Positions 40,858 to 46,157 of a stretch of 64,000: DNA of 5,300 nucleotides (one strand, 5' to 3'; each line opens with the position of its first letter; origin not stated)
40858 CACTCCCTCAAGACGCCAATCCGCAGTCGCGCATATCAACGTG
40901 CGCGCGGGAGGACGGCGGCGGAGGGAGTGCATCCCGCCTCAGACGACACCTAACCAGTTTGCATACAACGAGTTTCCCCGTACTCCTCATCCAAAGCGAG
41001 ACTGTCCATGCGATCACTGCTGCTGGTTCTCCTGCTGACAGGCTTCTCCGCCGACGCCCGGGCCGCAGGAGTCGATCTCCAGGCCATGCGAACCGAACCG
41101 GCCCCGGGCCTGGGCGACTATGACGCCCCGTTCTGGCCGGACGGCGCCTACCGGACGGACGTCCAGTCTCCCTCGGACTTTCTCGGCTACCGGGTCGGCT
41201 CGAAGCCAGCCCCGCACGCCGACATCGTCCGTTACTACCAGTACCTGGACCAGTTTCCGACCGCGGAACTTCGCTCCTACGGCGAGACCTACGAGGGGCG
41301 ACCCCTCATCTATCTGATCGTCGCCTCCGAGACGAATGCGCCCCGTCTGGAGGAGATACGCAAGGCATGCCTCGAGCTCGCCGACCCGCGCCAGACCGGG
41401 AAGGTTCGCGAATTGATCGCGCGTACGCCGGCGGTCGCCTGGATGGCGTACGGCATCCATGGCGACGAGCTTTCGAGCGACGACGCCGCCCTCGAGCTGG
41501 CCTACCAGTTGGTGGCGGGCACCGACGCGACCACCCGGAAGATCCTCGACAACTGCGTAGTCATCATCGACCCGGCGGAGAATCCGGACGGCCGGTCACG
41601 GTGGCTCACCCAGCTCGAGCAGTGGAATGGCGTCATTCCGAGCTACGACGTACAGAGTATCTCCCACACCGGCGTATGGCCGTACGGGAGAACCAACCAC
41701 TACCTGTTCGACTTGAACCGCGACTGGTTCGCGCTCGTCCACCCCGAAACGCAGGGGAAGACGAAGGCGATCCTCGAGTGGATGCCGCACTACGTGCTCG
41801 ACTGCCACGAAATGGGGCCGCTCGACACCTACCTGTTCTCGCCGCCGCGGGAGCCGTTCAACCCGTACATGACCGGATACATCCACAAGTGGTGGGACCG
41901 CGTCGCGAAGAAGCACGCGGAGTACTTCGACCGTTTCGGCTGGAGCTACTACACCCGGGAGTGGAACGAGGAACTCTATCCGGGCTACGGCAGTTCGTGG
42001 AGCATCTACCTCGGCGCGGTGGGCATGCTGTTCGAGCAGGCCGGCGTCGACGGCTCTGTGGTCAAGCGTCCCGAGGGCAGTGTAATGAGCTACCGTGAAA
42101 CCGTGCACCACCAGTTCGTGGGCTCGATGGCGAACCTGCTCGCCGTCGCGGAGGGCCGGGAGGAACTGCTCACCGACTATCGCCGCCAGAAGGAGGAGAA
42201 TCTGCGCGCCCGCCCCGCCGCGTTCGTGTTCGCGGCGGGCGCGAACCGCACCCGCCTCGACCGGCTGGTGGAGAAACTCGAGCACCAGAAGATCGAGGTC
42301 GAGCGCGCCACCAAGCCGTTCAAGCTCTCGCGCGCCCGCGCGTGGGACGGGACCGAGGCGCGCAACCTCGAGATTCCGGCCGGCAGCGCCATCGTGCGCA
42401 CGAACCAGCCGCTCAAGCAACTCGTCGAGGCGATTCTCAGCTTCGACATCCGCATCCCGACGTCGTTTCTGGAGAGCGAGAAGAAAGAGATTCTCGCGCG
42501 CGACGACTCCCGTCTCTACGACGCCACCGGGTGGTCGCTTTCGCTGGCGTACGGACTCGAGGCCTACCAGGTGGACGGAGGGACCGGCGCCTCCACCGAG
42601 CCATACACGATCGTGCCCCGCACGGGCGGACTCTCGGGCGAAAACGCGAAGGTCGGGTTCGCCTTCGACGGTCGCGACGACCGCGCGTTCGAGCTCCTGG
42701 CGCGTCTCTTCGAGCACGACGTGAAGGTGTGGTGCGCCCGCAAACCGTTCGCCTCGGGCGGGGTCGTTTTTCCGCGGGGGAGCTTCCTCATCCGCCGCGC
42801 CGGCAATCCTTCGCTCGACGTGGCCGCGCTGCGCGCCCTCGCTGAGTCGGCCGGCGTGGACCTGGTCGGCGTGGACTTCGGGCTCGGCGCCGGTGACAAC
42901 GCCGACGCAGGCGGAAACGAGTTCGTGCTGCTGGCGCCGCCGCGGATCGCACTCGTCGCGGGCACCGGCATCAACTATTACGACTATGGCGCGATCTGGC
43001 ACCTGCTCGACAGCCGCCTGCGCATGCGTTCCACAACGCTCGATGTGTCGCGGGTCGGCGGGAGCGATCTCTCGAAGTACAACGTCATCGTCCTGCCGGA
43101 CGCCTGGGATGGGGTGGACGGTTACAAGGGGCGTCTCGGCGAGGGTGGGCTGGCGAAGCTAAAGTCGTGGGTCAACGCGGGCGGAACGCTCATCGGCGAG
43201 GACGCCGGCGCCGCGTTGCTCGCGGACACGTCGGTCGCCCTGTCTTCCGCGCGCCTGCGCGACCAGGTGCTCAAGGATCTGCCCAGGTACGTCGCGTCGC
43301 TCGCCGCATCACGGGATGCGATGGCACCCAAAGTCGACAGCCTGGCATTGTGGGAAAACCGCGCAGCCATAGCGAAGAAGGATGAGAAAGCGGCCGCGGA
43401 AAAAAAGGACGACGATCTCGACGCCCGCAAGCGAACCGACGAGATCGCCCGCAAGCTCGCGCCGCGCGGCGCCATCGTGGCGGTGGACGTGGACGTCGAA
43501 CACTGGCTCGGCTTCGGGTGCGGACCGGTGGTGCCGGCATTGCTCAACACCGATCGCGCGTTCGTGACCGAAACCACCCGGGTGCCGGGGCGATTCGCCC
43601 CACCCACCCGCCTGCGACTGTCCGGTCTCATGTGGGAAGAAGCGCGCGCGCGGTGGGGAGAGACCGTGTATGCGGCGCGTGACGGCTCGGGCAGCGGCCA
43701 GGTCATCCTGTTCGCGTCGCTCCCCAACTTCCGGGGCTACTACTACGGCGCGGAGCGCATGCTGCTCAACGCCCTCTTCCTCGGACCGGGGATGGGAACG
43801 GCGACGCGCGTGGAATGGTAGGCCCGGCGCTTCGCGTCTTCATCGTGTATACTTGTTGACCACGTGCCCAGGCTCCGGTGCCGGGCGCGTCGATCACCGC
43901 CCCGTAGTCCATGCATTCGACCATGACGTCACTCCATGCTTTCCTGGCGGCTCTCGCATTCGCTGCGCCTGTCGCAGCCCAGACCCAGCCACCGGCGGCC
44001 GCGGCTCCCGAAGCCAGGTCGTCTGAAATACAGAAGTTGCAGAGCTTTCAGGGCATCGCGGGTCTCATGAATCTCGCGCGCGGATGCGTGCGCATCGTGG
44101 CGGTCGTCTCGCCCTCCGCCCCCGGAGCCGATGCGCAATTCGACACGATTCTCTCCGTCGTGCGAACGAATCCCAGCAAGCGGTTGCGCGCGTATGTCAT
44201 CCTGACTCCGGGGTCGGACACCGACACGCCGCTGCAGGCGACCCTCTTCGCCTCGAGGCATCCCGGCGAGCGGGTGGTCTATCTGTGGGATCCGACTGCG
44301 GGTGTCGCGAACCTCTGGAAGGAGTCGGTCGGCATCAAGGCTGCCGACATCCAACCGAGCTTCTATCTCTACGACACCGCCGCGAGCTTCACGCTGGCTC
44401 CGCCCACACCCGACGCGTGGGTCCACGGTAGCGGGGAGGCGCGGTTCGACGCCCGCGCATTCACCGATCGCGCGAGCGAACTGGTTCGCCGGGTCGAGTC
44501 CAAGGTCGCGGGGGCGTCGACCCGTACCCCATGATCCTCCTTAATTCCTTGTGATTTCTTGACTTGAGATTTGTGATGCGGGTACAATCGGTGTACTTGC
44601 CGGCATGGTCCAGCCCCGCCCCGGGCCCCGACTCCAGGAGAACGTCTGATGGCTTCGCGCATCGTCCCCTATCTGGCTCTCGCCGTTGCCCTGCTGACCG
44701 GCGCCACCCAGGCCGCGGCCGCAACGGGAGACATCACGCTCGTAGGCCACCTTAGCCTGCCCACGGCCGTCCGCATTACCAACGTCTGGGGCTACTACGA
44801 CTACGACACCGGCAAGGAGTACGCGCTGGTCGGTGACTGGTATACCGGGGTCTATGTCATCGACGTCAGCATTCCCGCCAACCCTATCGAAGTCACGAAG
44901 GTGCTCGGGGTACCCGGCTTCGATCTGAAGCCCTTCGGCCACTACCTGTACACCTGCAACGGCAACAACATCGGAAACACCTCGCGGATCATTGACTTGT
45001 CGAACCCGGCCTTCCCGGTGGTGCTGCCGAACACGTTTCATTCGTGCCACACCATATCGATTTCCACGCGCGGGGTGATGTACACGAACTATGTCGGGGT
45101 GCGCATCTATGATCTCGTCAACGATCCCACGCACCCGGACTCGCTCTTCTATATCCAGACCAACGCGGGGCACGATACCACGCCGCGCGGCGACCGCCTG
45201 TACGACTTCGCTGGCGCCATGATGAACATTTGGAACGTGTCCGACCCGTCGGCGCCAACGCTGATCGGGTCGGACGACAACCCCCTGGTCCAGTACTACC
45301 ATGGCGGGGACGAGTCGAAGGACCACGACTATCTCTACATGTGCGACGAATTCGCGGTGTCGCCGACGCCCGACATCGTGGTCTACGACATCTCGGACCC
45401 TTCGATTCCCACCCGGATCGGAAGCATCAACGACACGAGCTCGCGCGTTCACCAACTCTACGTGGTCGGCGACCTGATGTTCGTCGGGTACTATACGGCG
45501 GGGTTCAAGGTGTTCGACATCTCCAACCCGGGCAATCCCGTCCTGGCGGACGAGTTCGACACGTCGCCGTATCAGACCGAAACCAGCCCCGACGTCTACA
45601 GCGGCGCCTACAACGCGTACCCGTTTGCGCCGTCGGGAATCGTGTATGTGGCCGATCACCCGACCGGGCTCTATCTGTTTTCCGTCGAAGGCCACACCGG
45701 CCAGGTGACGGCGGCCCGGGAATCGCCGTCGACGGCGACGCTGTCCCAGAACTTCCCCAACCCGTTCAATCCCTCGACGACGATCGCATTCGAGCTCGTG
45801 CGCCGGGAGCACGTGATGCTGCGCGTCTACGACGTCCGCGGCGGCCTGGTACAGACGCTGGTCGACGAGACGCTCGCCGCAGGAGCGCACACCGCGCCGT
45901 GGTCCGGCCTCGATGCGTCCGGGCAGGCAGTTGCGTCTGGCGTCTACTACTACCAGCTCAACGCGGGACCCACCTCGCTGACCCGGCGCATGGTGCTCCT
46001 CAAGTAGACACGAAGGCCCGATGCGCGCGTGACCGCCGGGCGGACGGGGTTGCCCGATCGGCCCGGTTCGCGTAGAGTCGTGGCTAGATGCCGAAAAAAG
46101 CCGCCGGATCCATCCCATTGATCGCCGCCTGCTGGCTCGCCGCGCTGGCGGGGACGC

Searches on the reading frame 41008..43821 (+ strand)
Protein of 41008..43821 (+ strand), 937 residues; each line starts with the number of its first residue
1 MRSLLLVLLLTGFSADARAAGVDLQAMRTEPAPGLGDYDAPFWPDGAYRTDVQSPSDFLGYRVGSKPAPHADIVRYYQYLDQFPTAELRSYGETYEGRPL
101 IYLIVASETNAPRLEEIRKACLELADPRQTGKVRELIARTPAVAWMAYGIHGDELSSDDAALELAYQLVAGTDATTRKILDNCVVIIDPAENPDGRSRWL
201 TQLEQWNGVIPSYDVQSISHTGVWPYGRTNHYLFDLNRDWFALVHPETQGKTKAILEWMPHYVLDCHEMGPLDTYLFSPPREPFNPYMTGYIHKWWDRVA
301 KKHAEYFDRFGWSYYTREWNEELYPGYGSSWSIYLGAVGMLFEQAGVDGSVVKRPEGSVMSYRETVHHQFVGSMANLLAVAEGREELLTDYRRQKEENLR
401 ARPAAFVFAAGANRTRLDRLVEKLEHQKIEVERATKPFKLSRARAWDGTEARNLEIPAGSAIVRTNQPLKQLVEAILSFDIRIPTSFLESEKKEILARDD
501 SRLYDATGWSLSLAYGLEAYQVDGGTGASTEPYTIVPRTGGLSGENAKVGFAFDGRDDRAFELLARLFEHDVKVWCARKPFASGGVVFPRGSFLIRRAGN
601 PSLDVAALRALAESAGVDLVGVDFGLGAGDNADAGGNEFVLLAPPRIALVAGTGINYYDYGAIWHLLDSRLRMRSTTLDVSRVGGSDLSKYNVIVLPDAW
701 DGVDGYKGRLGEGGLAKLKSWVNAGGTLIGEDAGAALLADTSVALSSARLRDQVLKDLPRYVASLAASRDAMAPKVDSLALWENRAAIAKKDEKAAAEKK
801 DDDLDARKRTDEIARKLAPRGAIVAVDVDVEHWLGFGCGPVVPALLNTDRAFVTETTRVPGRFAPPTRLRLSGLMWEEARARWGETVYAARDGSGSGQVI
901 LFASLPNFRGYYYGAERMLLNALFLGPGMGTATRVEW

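Call 14: search_protein_families(library=pfam, proteins=[window:41008-43821:+])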
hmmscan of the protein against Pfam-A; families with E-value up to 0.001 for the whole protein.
window:41008-43821:+ (937 aa): 1 family
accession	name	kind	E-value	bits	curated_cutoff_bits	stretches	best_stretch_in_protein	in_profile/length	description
PF00246.29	Peptidase_M14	-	7e-16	59.1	21.6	1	81-244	10-137/286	Zinc carboxypeptidase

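Call 18: find_encoding_contigs(protein=window:41008-43821:+, flank=10000, max_places=10)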
Protein window:41008-43821:+ (937 aa): 1 contig read that carries it; 1 place shown.
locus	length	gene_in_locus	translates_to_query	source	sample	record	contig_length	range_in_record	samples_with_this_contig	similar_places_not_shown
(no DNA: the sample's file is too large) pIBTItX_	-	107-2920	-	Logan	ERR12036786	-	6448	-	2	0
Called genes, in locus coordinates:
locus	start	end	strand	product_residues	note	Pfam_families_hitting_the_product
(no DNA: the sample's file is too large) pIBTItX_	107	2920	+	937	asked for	PF00246:Peptidase_M14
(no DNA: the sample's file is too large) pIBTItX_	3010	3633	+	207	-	-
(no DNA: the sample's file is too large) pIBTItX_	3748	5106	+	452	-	PF08309:LVIVD (faint), PF18962:Por_Secre_tail (faint), PF13860:FlgD_ig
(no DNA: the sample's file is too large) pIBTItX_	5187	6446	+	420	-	?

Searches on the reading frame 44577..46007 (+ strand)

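Call 84: search_protein_families(library=pfam, proteins=[window:44577-46007:+], max_evalue=0.00001)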
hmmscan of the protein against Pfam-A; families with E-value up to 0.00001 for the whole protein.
window:44577-46007:+ (476 aa): 2 families
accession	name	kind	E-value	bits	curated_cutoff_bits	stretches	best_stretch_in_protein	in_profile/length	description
PF08309.17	LVIVD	-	1.9e-14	53.2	20.2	0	293-329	6-42/42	LVIVD repeat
PF13860.13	FlgD_ig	-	3.7e-08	33.7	27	1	412-463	24-75/79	FlgD Ig-like domain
